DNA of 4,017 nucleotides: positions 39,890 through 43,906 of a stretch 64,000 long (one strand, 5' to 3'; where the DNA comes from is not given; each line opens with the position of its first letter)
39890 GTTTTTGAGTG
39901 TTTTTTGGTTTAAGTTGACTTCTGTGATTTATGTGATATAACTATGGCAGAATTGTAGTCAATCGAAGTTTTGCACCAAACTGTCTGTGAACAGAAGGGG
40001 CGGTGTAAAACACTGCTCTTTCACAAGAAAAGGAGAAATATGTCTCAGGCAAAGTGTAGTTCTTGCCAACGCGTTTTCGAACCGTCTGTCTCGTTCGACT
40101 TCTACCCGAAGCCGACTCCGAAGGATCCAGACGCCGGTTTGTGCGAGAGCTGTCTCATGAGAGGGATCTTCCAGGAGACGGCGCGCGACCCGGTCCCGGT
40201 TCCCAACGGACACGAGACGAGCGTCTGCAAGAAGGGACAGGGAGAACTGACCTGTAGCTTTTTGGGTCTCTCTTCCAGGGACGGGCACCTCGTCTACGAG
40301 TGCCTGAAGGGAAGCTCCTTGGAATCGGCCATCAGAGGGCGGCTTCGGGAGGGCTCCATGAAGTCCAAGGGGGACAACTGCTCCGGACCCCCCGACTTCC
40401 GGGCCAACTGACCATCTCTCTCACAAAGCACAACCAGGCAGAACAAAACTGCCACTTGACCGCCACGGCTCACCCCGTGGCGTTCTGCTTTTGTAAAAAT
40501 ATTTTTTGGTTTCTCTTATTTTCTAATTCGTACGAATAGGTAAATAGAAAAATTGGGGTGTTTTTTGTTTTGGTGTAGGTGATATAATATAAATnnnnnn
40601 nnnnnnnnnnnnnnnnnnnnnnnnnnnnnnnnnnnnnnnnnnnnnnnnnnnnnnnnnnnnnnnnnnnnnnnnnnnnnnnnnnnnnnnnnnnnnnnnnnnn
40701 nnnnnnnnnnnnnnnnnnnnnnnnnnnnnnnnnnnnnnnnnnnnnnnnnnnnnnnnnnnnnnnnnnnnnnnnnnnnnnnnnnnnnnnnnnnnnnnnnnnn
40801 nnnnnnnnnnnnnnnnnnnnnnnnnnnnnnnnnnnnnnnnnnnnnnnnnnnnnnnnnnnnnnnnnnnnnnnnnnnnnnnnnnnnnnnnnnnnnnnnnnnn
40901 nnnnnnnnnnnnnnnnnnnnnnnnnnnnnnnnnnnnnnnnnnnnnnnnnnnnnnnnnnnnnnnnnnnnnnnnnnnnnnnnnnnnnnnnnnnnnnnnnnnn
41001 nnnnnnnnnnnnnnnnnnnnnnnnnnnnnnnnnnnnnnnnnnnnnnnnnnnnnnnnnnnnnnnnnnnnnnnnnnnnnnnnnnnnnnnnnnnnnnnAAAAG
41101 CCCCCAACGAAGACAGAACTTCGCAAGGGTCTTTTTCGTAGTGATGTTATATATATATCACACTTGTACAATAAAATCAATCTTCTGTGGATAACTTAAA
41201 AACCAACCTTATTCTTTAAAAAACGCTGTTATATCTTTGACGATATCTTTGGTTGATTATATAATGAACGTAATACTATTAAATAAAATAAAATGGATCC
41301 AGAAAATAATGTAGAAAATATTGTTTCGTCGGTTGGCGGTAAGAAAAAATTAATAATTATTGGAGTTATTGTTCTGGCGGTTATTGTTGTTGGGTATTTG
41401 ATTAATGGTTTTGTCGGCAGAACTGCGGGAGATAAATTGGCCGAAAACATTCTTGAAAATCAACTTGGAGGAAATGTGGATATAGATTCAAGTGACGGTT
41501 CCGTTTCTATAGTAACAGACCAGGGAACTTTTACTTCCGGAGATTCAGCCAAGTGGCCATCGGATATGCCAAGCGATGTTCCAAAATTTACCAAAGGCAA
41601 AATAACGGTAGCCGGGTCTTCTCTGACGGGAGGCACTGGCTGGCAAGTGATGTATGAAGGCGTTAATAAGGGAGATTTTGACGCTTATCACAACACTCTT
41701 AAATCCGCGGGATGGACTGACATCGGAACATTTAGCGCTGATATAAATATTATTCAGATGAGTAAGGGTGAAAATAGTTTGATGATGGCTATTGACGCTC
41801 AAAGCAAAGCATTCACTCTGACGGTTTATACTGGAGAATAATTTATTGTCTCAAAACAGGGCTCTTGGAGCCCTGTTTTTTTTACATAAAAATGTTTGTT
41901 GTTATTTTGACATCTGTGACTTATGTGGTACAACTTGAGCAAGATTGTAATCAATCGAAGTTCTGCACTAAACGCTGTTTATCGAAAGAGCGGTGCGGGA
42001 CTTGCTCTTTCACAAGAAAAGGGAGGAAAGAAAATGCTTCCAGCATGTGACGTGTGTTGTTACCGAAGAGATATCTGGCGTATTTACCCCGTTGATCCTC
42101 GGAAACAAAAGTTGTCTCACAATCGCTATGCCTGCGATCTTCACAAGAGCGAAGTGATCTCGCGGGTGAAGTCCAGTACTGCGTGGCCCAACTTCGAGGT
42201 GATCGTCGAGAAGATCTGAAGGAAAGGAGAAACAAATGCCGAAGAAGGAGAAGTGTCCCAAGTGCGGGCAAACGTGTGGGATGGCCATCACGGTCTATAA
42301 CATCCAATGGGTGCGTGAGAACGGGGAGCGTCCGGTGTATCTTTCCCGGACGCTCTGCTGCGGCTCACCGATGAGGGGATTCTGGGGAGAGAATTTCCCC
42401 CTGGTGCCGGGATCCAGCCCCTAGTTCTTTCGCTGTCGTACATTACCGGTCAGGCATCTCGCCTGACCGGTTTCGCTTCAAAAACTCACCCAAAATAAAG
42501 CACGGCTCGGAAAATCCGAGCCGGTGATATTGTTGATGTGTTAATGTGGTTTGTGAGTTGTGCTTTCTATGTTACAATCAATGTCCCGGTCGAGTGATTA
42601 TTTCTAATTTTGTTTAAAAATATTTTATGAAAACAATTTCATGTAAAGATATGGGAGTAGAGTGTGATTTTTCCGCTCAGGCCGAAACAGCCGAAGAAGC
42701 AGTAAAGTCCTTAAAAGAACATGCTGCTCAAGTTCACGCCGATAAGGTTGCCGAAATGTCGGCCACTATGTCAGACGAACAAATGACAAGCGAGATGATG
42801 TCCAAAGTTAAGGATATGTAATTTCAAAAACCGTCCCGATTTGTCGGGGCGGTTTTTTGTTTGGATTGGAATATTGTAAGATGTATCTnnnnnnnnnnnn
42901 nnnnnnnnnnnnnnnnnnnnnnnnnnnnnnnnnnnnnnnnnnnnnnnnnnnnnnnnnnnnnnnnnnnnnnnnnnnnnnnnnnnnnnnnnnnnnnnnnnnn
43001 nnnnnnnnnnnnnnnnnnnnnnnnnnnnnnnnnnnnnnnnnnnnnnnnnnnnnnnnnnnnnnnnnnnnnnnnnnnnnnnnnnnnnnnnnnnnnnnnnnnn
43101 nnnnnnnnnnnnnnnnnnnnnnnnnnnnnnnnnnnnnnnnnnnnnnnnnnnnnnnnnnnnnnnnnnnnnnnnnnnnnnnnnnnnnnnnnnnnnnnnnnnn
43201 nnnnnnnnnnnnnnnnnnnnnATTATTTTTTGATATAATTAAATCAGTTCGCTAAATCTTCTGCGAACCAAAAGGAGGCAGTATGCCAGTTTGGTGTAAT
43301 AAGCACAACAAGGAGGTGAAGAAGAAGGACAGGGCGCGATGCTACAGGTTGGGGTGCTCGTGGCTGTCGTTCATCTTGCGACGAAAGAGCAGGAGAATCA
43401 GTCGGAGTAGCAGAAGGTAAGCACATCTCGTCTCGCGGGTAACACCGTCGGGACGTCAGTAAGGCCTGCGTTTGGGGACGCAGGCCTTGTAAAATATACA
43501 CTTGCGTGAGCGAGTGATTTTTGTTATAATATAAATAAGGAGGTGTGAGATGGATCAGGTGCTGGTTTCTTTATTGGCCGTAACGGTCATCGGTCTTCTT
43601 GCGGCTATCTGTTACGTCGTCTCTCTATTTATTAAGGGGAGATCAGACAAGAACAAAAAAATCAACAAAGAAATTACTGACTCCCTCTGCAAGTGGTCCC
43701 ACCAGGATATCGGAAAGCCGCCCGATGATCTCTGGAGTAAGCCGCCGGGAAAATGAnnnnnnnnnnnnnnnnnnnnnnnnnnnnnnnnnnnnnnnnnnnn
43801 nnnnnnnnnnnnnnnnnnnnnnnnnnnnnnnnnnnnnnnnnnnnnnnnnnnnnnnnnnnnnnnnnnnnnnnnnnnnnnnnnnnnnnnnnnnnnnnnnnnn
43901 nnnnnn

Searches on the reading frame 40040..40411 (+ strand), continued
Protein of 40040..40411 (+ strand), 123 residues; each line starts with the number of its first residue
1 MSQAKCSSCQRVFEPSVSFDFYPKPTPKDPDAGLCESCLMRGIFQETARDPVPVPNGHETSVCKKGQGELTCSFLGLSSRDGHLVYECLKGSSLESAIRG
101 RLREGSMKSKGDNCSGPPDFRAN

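Call 125: find_encoding_contigs(protein=P0102, flank=5000, max_places=1)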
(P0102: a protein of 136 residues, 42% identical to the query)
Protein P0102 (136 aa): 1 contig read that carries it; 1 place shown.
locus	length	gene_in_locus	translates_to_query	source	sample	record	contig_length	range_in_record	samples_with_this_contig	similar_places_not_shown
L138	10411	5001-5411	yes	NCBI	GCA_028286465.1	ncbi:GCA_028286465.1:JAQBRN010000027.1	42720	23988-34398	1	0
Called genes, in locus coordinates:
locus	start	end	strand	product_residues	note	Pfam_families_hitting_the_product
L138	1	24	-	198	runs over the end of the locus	PF07638:Sigma70_ECF (faint), PF04542:Sigma70_r2, PF08281:Sigma70_r4_2 (weak)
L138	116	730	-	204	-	PF04542:Sigma70_r2, PF08281:Sigma70_r4_2, PF04545:Sigma70_r4 (weak)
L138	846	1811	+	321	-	PF02674:Colicin_V, PF00188:CAP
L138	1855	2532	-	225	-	PF00233:PDEase_I (weak)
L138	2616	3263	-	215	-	PF01569:PAP2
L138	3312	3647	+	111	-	-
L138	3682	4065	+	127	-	PF13564:DoxX_2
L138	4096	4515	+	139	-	PF08570:DUF1761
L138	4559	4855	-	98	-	-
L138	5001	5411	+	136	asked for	-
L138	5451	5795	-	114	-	-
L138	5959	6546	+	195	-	-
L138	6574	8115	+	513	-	PF05970:PIF1, PF13245:AAA_19, PF13401:AAA_22 (weak), PF13604:AAA_30, PF21530:Pif1_2B_dom (faint)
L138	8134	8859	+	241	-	PF03372:Exo_endo_phos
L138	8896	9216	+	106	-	PF05901:Excalibur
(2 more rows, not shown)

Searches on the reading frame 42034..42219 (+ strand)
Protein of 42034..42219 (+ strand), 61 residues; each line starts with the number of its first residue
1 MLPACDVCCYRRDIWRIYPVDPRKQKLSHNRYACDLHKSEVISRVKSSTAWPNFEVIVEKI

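Call 16: search_protein_families(library=pfam, proteins=[window:42034-42219:+], max_evalue=1)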
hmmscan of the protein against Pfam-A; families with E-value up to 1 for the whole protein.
window:42034-42219:+ (61 aa): 0 families

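Call 17: search_protein_families(library=phrogs, proteins=[window:42034-42219:+], max_evalue=1)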
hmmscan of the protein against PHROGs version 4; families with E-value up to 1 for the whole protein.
window:42034-42219:+ (61 aa): 0 families

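Call 80: search_protein_families(library=ncbifam, proteins=[window:42034-42219:+], max_evalue=1)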
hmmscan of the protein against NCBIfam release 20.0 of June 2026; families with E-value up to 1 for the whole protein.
window:42034-42219:+ (61 aa): 0 families

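Call 81: search_protein_families(library=padloc, proteins=[window:42034-42219:+], max_evalue=1)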
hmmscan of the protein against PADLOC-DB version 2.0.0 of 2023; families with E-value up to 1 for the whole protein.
window:42034-42219:+ (61 aa): 0 families

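Call 90: find_related_loci(query=window:42034-42219:+, collection=viral_contigs, flank=5000)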
Query window:42034-42219:+ (61 aa) in viral_contigs; peptide patterns used: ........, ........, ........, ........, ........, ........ (x = any residue, [..] = any of these).
22 stretches matched a pattern, but none encodes a relative of the query by tblastn (E <= 1e-3).

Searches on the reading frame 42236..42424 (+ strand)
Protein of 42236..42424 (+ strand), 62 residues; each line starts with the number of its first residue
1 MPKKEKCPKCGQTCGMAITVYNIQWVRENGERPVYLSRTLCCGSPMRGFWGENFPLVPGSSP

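Call 16: search_protein_families(library=pfam, proteins=[window:42236-42424:+], max_evalue=1)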
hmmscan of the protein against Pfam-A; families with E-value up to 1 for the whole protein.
window:42236-42424:+ (62 aa): 2 families
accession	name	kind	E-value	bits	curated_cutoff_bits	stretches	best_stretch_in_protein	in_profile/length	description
PF04879.21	Molybdop_Fe4S4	-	0.028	14.8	22.7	1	7-31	8-32/55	Molybdopterin oxidoreductase Fe4S4 domain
PF14952.11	zf-tcix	-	0.11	12.5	31.2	1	6-17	12-23/42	Putative treble-clef, zinc-finger, Zn-binding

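Call 17: search_protein_families(library=phrogs, proteins=[window:42236-42424:+], max_evalue=1)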
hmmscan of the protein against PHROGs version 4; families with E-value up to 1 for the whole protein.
window:42236-42424:+ (62 aa): 0 families

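Call 19: find_homologous_proteins(query=window:42236-42424:+, max_evalue=0.01)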
Query window:42236-42424:+: no candidate shares three 5-residue words with the query. No homologue found.
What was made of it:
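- Tried and rejected: A word-indexed search of 5.8e9 clusters found nothing (call 19).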

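Call 21: find_related_loci(query=A2, collection=genome_contigs, flank=10000)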
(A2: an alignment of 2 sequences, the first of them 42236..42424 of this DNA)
Query A2 (62 aa) in genome_contigs; peptide patterns used: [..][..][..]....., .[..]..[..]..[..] (x = any residue, [..] = any of these).
415 stretches matched a pattern, but none encodes a relative of the query by tblastn (E <= 1e-3).

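Call 22: find_related_loci(query=A2, collection=viral_contigs, flank=10000)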
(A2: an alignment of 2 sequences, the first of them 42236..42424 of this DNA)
Query A2 (62 aa) in viral_contigs; peptide patterns used: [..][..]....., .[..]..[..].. (x = any residue, [..] = any of these).
283 stretches matched a pattern, but none encodes a relative of the query by tblastn (E <= 1e-3).
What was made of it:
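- Tried and rejected: Scans of GTDB genomes and IMG/VR found nothing (calls 21, 22).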

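Call 30: find_encoding_contigs(protein=window:42236-42424:+, flank=10000)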
Protein window:42236-42424:+ (62 aa): no gene with exactly this product is on record in the collection.

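Call 32: search_protein_representatives(alignment_id=A2)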
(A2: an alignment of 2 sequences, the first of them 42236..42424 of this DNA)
Query: 2 sequences, 65 profile positions. Proteins with E-value up to 0.001 (for the whole library): 3; up to 1e-10: 2; up to 1e-30: 1. The best 3 are listed.
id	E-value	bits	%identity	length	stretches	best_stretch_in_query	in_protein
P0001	4.3e-37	141.9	-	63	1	3-65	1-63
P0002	7.8e-17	77.0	-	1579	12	27-55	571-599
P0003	1.8e-04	37.3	-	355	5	23-42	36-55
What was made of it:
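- On CPKC...RTLCCG family (defined here; two members): No other member was found in 1.84e9 representatives, 5.8e9 clusters, GTDB genomes or IMG/VR (calls 19, 21, 22, 32).
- The CPKC family is absent from all other genomes searched (calls 19, 21, 22, 32).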

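Call 74: predict_structure(alignment_id=A2)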
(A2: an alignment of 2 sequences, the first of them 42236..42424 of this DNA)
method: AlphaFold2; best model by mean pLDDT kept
length: 62 residues; sequences in the alignment: 2
mean_pLDDT: 60.1   pTM: 0.36
mean pLDDT of the five models: 60.1, 55.3, 47.2, 46.7, 45.0
residues with pLDDT >= 90: 0; 70-90: 21; 50-70: 24; < 50: 17
segments of 3 or more residues with pLDDT < 50: 46-48, 50-62
pLDDT, mean of each block of 10 residues (from residue 1): 66 70 68 69 52 40 38
secondary structure, 60 per line:
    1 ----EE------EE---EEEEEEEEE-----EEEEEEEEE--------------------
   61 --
elements in order: E18-26 E32-40

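Call 80: search_protein_families(library=ncbifam, proteins=[window:42236-42424:+], max_evalue=1)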
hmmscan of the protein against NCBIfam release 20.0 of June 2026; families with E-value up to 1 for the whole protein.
window:42236-42424:+ (62 aa): 1 family
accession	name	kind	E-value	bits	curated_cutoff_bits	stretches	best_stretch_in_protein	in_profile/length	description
NF001669.0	PRK00432.1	equivalog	0.75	9.8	54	0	3-17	25-38/58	30S ribosomal protein S27ae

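Call 81: search_protein_families(library=padloc, proteins=[window:42236-42424:+], max_evalue=1)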
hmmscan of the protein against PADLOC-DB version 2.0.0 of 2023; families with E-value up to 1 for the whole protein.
window:42236-42424:+ (62 aa): 0 families

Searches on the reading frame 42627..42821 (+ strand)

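Call 16: search_protein_families(library=pfam, proteins=[window:42627-42821:+], max_evalue=1)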
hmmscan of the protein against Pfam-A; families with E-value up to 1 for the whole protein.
window:42627-42821:+ (64 aa): 2 families
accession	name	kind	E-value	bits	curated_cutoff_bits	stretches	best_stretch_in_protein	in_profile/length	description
PF06348.16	DUF1059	-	7.4e-11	42.6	21.1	1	1-41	1-39/56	Protein of unknown function (DUF1059)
PF01906.23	YbjQ_1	-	0.076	14.1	23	1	19-53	55-90/103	Putative heavy-metal-binding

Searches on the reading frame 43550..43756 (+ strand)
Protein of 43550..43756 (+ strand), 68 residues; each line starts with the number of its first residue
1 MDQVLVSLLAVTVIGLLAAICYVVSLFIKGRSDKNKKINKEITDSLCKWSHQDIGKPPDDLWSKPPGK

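Call 16: search_protein_families(library=pfam, proteins=[window:43550-43756:+], max_evalue=1)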
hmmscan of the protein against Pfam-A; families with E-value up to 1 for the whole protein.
window:43550-43756:+ (68 aa): 3 families
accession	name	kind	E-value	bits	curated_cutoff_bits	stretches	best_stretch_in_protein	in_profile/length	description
PF23382.1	DUF7097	-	0.096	13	27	1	32-54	113-135/175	Family of unknown function (DUF7097)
PF25184.1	YxzE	-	0.22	13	40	1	10-54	4-48/65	YxzE-like putative bacteriocin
PF04614.17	Pex19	-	0.23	11.6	22.2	1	30-64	194-226/249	Pex19 protein family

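Call 17: search_protein_families(library=phrogs, proteins=[window:43550-43756:+], max_evalue=1)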
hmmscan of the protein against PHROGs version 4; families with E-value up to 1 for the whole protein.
window:43550-43756:+ (68 aa): 4 families
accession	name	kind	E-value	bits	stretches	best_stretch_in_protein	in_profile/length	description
phrog_1026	-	lysis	0.061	14.6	1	10-41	8-39/85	Rz-like spanin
phrog_12702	-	unknown function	0.097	13.4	1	9-44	89-121/137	-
phrog_18360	-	unknown function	0.1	13.5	1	10-39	5-34/52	-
phrog_20118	-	unknown function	0.33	12.4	1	14-41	11-38/102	-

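Call 80: search_protein_families(library=ncbifam, proteins=[window:43550-43756:+], max_evalue=1)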
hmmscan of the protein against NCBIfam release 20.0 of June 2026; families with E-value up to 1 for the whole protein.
window:43550-43756:+ (68 aa): 4 families
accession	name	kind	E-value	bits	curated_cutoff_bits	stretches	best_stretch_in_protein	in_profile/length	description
NF045534.1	small_EYxxD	equivalog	0.0053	16.4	29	1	11-31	13-34/37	EYxxD motif small membrane protein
TIGR04561.1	membra_charge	hypoth_equivalog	0.019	15.1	30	1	9-44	19-56/82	TIGR04561 family membrane protein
NF049862.1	SSA_2305_Nterm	subfamily_domain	0.061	13.8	45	1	6-40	51-85/90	SSA_2305 family type IV pilus system protein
TIGR00374.1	TIGR00374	subfamily_domain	0.13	11.7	43.2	1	8-52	139-183/323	flippase-like domain-containing protein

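Call 81: search_protein_families(library=padloc, proteins=[window:43550-43756:+], max_evalue=1)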
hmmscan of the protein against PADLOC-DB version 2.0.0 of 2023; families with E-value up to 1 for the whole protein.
window:43550-43756:+ (68 aa): 0 families
